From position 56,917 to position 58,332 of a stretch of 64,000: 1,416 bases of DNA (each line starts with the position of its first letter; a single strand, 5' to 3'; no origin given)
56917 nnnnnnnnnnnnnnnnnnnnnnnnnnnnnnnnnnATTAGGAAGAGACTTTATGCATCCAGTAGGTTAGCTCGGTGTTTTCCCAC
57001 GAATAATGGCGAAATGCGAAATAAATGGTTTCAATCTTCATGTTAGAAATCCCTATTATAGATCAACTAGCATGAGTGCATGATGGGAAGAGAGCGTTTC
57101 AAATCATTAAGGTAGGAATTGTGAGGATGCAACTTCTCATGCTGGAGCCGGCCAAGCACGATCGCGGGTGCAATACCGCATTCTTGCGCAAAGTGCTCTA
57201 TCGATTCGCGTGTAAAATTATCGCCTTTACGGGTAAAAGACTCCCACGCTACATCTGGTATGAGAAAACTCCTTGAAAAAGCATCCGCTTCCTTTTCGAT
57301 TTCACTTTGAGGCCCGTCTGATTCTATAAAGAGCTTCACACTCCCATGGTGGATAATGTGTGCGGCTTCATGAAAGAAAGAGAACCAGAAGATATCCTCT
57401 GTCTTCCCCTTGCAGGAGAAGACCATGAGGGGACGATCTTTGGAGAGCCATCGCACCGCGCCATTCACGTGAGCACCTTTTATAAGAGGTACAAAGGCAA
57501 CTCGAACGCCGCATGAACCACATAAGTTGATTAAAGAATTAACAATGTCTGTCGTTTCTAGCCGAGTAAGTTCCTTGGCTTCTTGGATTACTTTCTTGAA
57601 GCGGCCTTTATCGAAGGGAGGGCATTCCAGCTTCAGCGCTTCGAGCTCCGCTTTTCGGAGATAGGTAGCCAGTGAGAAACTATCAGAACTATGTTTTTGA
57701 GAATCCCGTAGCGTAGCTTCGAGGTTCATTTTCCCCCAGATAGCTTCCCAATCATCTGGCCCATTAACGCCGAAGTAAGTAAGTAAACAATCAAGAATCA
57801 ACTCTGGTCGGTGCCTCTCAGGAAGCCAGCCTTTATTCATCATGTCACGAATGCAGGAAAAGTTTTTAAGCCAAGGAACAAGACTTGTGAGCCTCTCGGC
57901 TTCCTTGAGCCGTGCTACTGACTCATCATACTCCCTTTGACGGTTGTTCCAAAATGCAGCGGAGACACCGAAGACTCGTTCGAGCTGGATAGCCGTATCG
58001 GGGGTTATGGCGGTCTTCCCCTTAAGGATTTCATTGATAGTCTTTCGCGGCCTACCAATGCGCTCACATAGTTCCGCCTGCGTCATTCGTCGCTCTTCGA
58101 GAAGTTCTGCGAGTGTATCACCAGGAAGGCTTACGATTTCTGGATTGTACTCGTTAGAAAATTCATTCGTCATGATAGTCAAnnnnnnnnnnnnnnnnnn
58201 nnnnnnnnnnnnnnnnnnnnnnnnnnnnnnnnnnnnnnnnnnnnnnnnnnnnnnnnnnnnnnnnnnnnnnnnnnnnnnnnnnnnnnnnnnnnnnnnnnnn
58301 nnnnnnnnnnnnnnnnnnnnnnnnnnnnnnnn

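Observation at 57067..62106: Three-gene module in a tRNA-linked island: a HigB-like toxin, a HigA::ImmA metallopeptidase and a 1198-aa helicase-nuclease with an orphan N-terminal half. Candidate undescribed defence or island-maintenance system.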

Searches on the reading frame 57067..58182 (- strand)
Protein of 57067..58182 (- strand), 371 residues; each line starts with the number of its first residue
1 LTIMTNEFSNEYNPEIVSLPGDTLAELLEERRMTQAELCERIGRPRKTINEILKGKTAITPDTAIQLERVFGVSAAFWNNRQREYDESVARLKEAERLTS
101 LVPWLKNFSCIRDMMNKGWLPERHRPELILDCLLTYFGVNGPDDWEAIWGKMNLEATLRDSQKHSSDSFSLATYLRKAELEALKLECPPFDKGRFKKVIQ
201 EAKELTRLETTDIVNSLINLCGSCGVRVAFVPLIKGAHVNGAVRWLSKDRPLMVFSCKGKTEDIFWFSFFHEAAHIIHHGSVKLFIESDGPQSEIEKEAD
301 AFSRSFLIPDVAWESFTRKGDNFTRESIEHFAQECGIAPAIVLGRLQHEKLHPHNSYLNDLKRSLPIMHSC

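Call 4: search_protein_families(library=pfam, proteins=[window:57067-58182:-], max_evalue=0.01)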
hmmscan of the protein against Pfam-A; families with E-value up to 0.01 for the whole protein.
window:57067-58182:- (371 aa): 7 families
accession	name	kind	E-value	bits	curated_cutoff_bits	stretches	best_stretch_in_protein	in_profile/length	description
PF01381.28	HTH_3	-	9.9e-12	45.2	23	1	24-77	1-54/55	Helix-turn-helix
PF13560.12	HTH_31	-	6e-07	30.1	27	1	21-75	3-58/64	Helix-turn-helix domain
PF06114.19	Peptidase_M78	-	8.6e-06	26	22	1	258-336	36-112/123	IrrE N-terminal-like domain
PF13443.12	HTH_26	-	1.8e-05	25.3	22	1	24-66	2-45/63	Cro/C1-type HTH DNA-binding domain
PF13412.12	HTH_24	-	0.00018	21.4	21.9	1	24-54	9-39/48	Winged helix-turn-helix DNA-binding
PF12844.13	HTH_19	-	0.00034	20.9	30.2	1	24-75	4-55/64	Helix-turn-helix domain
PF01978.25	TrmB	-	0.0077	16.5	25.6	0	24-54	14-44/68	Sugar-specific transcriptional regulator TrmB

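Call 5: search_protein_families(library=padloc, proteins=[window:57067-58182:-], max_evalue=0.01)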
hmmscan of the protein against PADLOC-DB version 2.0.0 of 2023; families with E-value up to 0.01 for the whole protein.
window:57067-58182:- (371 aa): 19 families
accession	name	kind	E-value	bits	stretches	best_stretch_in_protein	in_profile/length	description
PDLC03982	PD-Lambda-2_B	-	1.1e-26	92.1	1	17-350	57-377/402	-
PDLC03952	RmrA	-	9.5e-11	39.2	1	214-313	171-269/395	-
PDLC03954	RmrA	-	1.3e-10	38.8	1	200-310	146-254/380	-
PDLC03949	RmrA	-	1.8e-10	38.2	1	214-311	141-229/363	-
PDLC03948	RmrA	-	2.4e-09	34.6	1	217-312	160-255/397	-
PDLC03951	RmrA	-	2.6e-08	31.2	1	200-317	141-253/400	-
PDLC04141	capP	-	2.9e-08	31.5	1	258-337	60-141/242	capP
PDLC03946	RmrA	-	3.3e-08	30.6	1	214-311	142-231/357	-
PDLC03945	RmrA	-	4.4e-08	30.7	1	244-312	187-255/394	-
PDLC03947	RmrA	-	1.8e-07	28.3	1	217-313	162-257/383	-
PDLC03950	RmrA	-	2.1e-07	28.3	1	214-317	148-248/369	-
PDLC03943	RmrA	-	4.4e-06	24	0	246-352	173-275/370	-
PDLC03953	RmrA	-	9.7e-06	23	1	190-315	125-252/373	-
PDLC04142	capH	-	2.1e-05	23.5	1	20-77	7-64/103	capH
PDLC03955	RmrA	-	2.3e-05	21.8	1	180-310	133-253/371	-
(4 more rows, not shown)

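Call 7: search_protein_families(library=ncbifam, proteins=[window:57067-58182:-], max_evalue=1)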
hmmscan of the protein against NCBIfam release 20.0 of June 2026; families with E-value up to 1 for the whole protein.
window:57067-58182:- (371 aa): 9 families
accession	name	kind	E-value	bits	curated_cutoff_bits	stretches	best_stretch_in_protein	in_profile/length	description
TIGR02607.1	antidote_HigA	equivalog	4.3e-16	58.5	47.7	1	20-88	7-76/81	HigA family addiction module antitoxin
NF052239.1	antitox_spr1629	equivalog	5.2e-08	32.4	335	1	196-312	143-255/377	spr1629 family repressor/antitoxin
TIGR00270.2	TIGR00270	equivalog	0.0005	19.9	110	1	25-75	81-131/159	multiprotein bridging factor aMBF1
NF003162.0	PRK04140.1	equivalog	0.0017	17.4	263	1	17-74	124-181/317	transcriptional regulator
NF007238.0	PRK09672.1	equivalog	0.0021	17.3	274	1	268-312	168-209/309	phage exclusion protein Lit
TIGR03879.1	near_KaiC_dom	domain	0.019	15.4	65.1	1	28-59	31-62/91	probable regulatory domain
TIGR03070.1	couple_hipB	subfamily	0.02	14.8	71.65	1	29-73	12-56/58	type II toxin-antitoxin system Y4mF family antitoxin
NF038139.1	Reg_Aceta_RamB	equivalog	0.07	11.7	700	1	21-94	4-75/465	acetate metabolism transcriptional regulator RamB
NF047948.1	male_kill_WMK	equivalog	0.076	12.4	300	1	6-88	148-231/300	WO male-killing family protein Wmk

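Call 39: find_homologous_proteins(query=window:57067-58182:-, max_evalue=0.00001)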
Query window:57067-58182:- (371 aa): 1214 proteins with E <= 0.00001 among 7088 candidates; the best 120 are listed.
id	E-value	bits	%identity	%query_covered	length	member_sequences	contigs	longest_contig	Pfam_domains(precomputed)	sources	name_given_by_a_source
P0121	9.2e-186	635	75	99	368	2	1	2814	PF01381.29,PF06114.20,PF13560.13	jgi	jgi:addiction module HigA family antidote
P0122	1.2e-165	569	67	99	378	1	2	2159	PF12844.14,PF01381.29,PF06114.20,PF13560.13,PF13443.13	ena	-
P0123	8.3e-153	527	62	98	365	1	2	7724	PF01381.29,PF13560.13,PF13443.13,PF10463.16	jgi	jgi:HTH-type transcriptional regulator / antitoxin HigA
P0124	1.5e-149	516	61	99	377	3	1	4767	PF01381.29,PF13560.13,PF13443.13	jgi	jgi:addiction module HigA family antidote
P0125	6.8e-137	475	57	98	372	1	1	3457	PF01381.29,PF13560.13,PF13443.13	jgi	jgi:HTH-type transcriptional regulator/antitoxin HigA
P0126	1.7e-136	473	57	98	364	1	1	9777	PF01381.29,PF06114.20,PF13560.13,PF13443.13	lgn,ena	-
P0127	7.6e-136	471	57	98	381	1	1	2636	PF01381.29,PF06114.20,PF13560.13,PF13443.13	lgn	-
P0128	1.2e-135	471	58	98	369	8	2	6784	PF01381.29,PF06114.20,PF13560.13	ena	-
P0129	8.7e-134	464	57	98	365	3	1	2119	PF01381.29,PF06114.20,PF13560.13,PF10463.16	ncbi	ncbi:MAG: HigA family addiction module antitoxin [Rectinema sp.]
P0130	1.4e-112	395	49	98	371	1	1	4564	PF01381.29,PF06114.20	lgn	-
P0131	1.5e-105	372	47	98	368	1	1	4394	PF12844.14,PF01381.29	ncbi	-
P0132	6.5e-104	366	46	98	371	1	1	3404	PF12844.14,PF01381.29,PF06114.20,PF13560.13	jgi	jgi:HTH-type transcriptional regulator / antitoxin HigA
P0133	7.3e-104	366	47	98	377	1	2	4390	PF12844.14,PF01381.29,PF06114.20,PF13560.13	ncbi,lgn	ncbi:MAG TPA: HigA family addiction module antitoxin [Spirochaetia bacterium]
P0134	1.8e-103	365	47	98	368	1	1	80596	PF12844.14,PF01381.29,PF06114.20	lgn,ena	-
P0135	2.9e-102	361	48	98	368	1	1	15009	PF01381.29,PF06114.20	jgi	jgi:HTH-type transcriptional regulator / antitoxin HigA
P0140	7.0e-100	353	45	98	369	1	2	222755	PF01381.29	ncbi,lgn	-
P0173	2.4e-91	325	43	97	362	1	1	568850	PF12844.14,PF01381.29,PF06114.20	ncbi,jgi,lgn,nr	ncbi:MAG: helix-turn-helix domain-containing protein [Trichocoleus desertorum ATA4-8-CV12]|jgi:addic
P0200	3.1e-89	318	44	90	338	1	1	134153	PF01381.29,PF06114.20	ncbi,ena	-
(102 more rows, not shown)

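Call 40: find_encoding_contigs(protein=P0126, flank=5000, max_places=2)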
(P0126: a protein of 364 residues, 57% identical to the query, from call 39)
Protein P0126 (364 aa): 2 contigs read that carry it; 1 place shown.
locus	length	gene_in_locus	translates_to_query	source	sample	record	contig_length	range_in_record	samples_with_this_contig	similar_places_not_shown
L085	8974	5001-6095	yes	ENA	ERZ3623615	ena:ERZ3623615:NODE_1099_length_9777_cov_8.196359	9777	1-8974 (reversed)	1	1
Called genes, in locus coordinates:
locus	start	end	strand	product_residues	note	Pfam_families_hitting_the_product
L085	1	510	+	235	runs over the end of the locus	PF15731:MqsA_antitoxin (weak)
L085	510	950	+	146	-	-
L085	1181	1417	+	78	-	-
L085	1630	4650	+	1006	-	PF04851:ResIII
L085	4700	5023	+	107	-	-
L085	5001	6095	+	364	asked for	PF01381:HTH_3, PF13443:HTH_26 (weak), PF13560:HTH_31 (weak), PF06114:Peptidase_M78 (weak)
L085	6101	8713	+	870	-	PF01555:N6_N4_Mtase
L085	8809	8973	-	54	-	?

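Call 41: find_encoding_contigs(protein=P0123, flank=5000, max_places=2)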
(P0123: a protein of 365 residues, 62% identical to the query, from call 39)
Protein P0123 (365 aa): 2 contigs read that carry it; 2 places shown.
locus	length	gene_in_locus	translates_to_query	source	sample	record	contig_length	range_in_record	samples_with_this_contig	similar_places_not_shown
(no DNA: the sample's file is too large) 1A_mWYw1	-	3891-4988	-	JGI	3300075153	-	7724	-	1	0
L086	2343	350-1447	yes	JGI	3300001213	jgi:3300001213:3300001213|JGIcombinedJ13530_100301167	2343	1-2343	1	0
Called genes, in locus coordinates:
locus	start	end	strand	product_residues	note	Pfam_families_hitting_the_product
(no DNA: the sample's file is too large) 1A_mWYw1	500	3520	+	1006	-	PF04851:ResIII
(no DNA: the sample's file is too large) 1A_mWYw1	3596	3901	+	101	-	-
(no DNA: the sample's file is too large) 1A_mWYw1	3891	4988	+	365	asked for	PF01381:HTH_3, PF13443:HTH_26 (faint), PF13560:HTH_31 (weak), PF10463:Peptidase_U49 (weak)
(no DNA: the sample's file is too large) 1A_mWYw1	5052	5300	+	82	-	-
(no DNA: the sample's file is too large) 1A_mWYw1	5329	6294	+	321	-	PF13391:HNH_2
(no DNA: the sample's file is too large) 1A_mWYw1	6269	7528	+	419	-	PF01555:N6_N4_Mtase (weak)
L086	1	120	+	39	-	?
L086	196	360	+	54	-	-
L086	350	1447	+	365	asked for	PF01381:HTH_3, PF13443:HTH_26 (faint), PF13560:HTH_31 (weak), PF10463:Peptidase_U49 (weak)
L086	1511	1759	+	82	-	-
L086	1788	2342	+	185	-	?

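Call 42: find_encoding_contigs(protein=P0134, flank=5000, max_places=2)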
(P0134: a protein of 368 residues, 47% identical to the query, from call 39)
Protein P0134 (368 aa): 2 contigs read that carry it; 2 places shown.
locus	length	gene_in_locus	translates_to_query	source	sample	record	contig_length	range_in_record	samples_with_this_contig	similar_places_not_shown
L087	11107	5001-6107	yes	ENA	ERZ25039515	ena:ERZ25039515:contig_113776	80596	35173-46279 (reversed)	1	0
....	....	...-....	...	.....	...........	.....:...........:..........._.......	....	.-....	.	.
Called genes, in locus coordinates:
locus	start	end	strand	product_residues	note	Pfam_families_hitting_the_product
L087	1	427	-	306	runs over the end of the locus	-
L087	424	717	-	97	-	-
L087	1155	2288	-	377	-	-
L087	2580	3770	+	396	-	PF01073:3Beta_HSD, PF01370:Epimerase, PF13460:NAD_binding_10, PF16363:GDP_Man_Dehyd, PF07993:NAD_binding_4, PF01370:Epimerase (weak)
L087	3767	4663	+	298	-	PF14257:DUF4349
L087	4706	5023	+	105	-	-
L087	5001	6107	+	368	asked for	PF01381:HTH_3, PF12844:HTH_19 (weak), PF06114:Peptidase_M78 (weak)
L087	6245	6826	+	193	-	PF01555:N6_N4_Mtase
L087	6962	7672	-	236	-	PF00106:adh_short, PF08659:KR (weak), PF13561:adh_short_C2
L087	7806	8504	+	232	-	PF03591:AzlC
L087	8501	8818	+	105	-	PF05437:AzlD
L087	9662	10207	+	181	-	PF00202:Aminotran_3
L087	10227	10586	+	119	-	-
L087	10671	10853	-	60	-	-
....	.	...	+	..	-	?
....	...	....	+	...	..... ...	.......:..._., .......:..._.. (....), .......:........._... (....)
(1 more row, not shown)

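Call 45: find_encoding_contigs(protein=P0140, flank=6000, max_places=2)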
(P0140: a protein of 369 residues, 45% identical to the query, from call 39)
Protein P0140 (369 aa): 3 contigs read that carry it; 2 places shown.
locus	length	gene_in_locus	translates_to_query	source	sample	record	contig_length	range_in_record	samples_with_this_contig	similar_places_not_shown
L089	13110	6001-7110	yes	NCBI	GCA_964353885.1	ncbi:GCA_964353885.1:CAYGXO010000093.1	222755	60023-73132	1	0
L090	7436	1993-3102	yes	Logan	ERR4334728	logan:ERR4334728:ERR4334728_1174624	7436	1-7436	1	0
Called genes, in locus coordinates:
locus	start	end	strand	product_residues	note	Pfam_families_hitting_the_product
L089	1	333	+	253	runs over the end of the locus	-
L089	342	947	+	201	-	PF07638:Sigma70_ECF (weak), PF04542:Sigma70_r2, PF08281:Sigma70_r4_2 (faint)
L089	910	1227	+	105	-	-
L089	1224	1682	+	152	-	PF01618:MotA_ExbB (weak)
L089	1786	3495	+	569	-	PF17391:Urocanase_N, PF01175:Urocanase, PF17392:Urocanase_C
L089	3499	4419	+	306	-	PF07837:FTCD_N, PF02971:FTCD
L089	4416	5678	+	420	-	PF01979:Amidohydro_1, PF07969:Amidohydro_3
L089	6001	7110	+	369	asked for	PF01381:HTH_3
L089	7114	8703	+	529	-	PF01555:N6_N4_Mtase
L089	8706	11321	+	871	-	PF04851:ResIII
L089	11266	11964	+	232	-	PF04961:FTCD_C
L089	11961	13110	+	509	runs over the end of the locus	PF00221:Lyase_aromatic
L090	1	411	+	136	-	?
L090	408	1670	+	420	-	PF01979:Amidohydro_1, PF07969:Amidohydro_3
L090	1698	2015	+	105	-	-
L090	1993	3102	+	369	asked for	PF01381:HTH_3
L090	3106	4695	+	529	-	PF01555:N6_N4_Mtase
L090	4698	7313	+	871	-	PF04851:ResIII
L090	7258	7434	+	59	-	?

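Call 46: find_encoding_contigs(protein=P0173, flank=6000, max_places=2)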
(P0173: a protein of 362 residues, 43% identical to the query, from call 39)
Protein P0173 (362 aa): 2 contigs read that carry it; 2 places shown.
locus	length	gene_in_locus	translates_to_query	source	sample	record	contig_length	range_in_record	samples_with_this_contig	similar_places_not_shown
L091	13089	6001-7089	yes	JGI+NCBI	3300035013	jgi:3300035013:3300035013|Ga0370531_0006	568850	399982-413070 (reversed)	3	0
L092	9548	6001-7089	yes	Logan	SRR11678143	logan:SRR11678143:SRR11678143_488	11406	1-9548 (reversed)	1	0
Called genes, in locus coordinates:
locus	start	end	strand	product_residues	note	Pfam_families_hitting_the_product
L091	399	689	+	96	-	-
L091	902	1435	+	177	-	PF05685:Uma2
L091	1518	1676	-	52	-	-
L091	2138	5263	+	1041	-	PF03707:MHYT, PF08448:PAS_4 (faint), PF12860:PAS_7 (faint), PF00989:PAS (weak), PF13426:PAS_9, PF00512:HisKA, PF02518:HATPase_c, PF00072:Response_reg, +1 more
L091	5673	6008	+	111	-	-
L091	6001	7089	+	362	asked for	PF01381:HTH_3, PF12844:HTH_19 (weak), PF06114:Peptidase_M78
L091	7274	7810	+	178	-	PF00857:Isochorismatase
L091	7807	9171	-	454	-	PF21799:MurD-like_N, PF08245:Mur_ligase_M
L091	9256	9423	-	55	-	-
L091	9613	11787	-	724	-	PF02092:tRNA_synt_2f, PF05746:DALR_1 (weak)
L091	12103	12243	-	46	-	-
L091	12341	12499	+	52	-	-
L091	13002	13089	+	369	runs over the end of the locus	PF13413:HTH_25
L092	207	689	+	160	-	-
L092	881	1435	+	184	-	PF05685:Uma2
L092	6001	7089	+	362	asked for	PF01381:HTH_3, PF12844:HTH_19 (weak), PF06114:Peptidase_M78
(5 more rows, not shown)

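Call 47: find_encoding_contigs(protein=P0200, flank=6000, max_places=2)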
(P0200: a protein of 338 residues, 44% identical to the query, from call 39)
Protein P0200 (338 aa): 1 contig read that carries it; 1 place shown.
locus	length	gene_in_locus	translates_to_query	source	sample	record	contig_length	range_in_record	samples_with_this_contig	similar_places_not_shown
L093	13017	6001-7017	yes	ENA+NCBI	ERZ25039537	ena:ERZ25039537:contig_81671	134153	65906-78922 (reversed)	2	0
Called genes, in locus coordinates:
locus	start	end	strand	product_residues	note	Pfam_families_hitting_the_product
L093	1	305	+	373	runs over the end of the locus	PF00392:GntR, PF00532:Peripla_BP_1, PF13407:Peripla_BP_4, PF13377:Peripla_BP_3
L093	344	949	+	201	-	PF07081:DUF1349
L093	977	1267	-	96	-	PF11009:BrxC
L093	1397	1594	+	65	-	-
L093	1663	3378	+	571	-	PF17391:Urocanase_N, PF01175:Urocanase, PF17392:Urocanase_C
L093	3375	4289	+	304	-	PF07837:FTCD_N, PF02971:FTCD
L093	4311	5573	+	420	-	PF01979:Amidohydro_1, PF07969:Amidohydro_3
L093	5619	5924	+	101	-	-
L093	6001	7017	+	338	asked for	PF01381:HTH_3, PF06114:Peptidase_M78 (faint)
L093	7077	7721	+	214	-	PF04961:FTCD_C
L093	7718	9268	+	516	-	PF00221:Lyase_aromatic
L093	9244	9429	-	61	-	PF08335:GlnD_UR_UTase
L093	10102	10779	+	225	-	-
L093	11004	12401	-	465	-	-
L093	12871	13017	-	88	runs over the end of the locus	-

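Call 52: search_solved_structures(query=window:57067-58182:-, max_evalue=0.1)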
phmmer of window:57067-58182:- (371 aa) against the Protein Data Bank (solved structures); distinct sequences matched with E-value up to 0.1: 15.
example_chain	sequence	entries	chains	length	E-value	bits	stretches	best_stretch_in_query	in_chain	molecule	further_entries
3trb_A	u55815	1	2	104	1.1e-08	37.8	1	20-99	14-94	Virulence-associated protein I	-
3cec_A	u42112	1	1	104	3.2e-07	33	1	20-90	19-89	Putative antidote protein of plasmid maintenance system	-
4mcx_A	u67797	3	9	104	7e-07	31.9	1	17-87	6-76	Antidote protein | Antitoxin HigA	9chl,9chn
6chv_A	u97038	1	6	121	9.2e-07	31.5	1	17-87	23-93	Antitoxin HigA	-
4mct_A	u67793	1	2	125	1.1e-06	31.3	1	17-87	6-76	Antidote protein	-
6cf1_A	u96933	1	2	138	1.3e-06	31.1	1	17-87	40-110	Antitoxin HigA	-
2icp_A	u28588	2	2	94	1.6e-06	30.8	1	20-90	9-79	antitoxin higa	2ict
7csv_A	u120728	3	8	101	1.9e-06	30.5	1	20-94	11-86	HTH cro/C1-type domain-containing protein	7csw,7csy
6jpi_A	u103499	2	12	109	2.2e-06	30.3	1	20-95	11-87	HTH cro/C1-type domain-containing protein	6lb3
6f8s_A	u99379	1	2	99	0.00049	22.6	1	20-98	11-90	XRE family transcriptional regulator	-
6f8h_A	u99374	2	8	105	0.00054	22.4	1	20-98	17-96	XRE family transcriptional regulator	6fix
2eby_A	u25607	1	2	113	0.0064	18.9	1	19-86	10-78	Putative HTH-type transcriptional regulator ybaQ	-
9k3w_A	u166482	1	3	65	0.027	16.9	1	27-74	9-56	Transcriptional regulator, PbsX family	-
8tac_A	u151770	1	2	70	0.078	15.3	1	21-74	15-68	DBP48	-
6yle_K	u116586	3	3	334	0.093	15.1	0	171-336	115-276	Pre-rRNA-processing protein IPI1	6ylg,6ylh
